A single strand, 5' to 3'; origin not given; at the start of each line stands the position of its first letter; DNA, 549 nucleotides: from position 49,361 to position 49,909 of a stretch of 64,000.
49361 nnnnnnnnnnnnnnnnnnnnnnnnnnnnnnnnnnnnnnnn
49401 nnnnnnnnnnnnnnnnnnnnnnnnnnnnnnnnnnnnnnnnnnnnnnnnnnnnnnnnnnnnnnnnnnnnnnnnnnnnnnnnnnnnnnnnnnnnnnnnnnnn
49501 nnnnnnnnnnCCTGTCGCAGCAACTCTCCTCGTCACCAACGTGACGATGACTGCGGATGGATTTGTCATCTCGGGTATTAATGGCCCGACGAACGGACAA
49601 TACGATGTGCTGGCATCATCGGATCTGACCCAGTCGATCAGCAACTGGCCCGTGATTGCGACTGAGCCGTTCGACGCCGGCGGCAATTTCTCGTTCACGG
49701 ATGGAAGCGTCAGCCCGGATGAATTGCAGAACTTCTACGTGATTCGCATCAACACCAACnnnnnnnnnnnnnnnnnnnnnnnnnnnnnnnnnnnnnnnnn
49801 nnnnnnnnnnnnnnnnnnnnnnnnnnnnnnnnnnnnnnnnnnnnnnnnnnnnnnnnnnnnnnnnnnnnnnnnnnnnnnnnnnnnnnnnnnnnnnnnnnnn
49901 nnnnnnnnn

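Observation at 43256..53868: Tandem array of five secreted beta-helix polysaccharide lyases built from shuffled modules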

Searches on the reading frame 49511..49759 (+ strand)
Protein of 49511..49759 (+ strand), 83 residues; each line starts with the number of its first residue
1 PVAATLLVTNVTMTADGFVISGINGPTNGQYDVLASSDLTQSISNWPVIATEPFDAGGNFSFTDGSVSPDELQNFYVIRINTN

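Call 21: search_protein_families(library=pfam, proteins=[window:49511-49759:+], max_evalue=10)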
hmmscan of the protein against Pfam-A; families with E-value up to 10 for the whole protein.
window:49511-49759:+ (83 aa): 1 family
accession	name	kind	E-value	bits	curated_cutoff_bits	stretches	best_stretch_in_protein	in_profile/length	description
PF13202.12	EF-hand_5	-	0.25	11.4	25.9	1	64-75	13-24/25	EF hand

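Call 34: find_homologous_proteins(query=A3, max_evalue=0.001)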
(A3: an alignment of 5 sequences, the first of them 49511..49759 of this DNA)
Query A3 (5 sequences) (83 aa, profile of the alignment): 10 proteins with E <= 0.001 among 71 candidates.
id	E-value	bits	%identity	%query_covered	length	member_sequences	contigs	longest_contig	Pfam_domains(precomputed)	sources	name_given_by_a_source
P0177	2.1e-22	97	24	89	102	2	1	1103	-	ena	-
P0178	5.8e-22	95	27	89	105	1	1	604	-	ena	-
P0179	7.1e-22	95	30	64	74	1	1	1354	-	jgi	-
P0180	9.9e-22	95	28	94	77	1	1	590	-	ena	-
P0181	3.4e-21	93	27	94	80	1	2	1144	-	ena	-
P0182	9.6e-16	75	-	-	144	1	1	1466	-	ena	-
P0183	3.1e-7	48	32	45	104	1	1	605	-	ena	-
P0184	2.2e-6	45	-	-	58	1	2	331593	-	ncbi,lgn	-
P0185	1.6e-4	39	38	41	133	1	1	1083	PF13540.13,PF25390.2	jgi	jgi:hypothetical protein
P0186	6.6e-4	38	-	-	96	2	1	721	-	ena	-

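Call 45: predict_structure(alignment_id=A4)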
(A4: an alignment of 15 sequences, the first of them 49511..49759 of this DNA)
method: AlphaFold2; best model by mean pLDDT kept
length: 83 residues; sequences in the alignment: 15
mean_pLDDT: 90.5   pTM: 0.77
mean pLDDT of the five models: 90.5, 89.9, 89.2, 88.6, 88.6
residues with pLDDT >= 90: 62; 70-90: 18; 50-70: 3; < 50: 0
segments of 3 or more residues with pLDDT < 50: none
pLDDT, mean of each block of 10 residues (from residue 1): 81 92 94 95 95 96 86 88 82
secondary structure, 60 per line:
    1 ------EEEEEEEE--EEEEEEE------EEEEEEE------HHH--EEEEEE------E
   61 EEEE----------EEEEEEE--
elements in order: E7-14 E17-23 E30-36 E48-53 E60-64 E75-81

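Call 48: fold_search(model_id=the predicted structure, library=pdb)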
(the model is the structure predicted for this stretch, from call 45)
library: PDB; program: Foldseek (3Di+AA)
matches with E <= 10: 994; with E <= 0.001: 0
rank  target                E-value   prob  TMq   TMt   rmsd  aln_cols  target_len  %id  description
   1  9jz1_A                9.3e-03  1.00  0.50  0.20   5.1        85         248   19  Crystal structure of Nir2 C-terminal domain in complex with phosphate (released 2025-10-15)
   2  9jtz_C                9.8e-03  0.99  0.44  0.18   6.8        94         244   23  Crystal structure of Nir2 C-terminal domain in complex with phosphatidic acid (released 2025-10-15)
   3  1x5k_MODEL_1_A        1.3e-02  0.98  0.44  0.33   4.7        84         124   18  The solution structure of the sixth fibronectin type III domain of human Neogenin (released 2005-11-15)
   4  9jzp_B                1.8e-02  0.99  0.50  0.20   5.1        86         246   21  Crystal structure of Nir2 C-terminal domain (released 2025-10-15)
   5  9jtz_A                1.9e-02  0.99  0.42  0.16  10.6        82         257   18  Crystal structure of Nir2 C-terminal domain in complex with phosphatidic acid (released 2025-10-15)
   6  9jzp_C                2.1e-02  0.97  0.45  0.20   6.5        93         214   24  Crystal structure of Nir2 C-terminal domain (released 2025-10-15)
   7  9jz1_C                2.2e-02  0.96  0.43  0.18   8.2        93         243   24  Crystal structure of Nir2 C-terminal domain in complex with phosphate (released 2025-10-15)
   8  9jzp_A                2.5e-02  0.99  0.48  0.18   3.7        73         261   20  Crystal structure of Nir2 C-terminal domain (released 2025-10-15)
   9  9jtz_B                2.5e-02  0.99  0.50  0.19   4.8        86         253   20  Crystal structure of Nir2 C-terminal domain in complex with phosphatidic acid (released 2025-10-15)
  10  2jwy_MODEL_1_A        2.5e-02  0.33  0.25  0.15  13.1        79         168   11  Solution NMR structure of uncharacterized lipoprotein yajI from Escherichia coli. Northeast Structural Genomic (released 2007-11-20)
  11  9jz1_B                2.6e-02  0.99  0.48  0.19   5.4        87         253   21  Crystal structure of Nir2 C-terminal domain in complex with phosphate (released 2025-10-15)
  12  2dze_B                2.6e-02  0.80  0.35  0.21  12.3        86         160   10  Crystal structure of histone chaperone Asf1 in complex with a C-terminus of histone H3 (released 2007-10-16)
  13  2ede_MODEL_1_A        2.8e-02  0.99  0.48  0.38   4.2        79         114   11  Solution structure of the sixth fibronectin type III domain of human Netrin receptor DCC (released 2008-03-04)
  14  7ui8_A                3.1e-02  0.69  0.33  0.25   7.6       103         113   12  Intramolecular ester bond-containing repeat domain from E. columbae adhesin (split and religated) (released 2023-04-05)
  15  3o0l_A                3.7e-02  0.87  0.41  0.34   6.7        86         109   10  Crystal structure of a Pfam DUF1425 family member (Shew_1734) from Shewanella sp. pv-4 at 1.81 a resolution (released 2010-08-04)
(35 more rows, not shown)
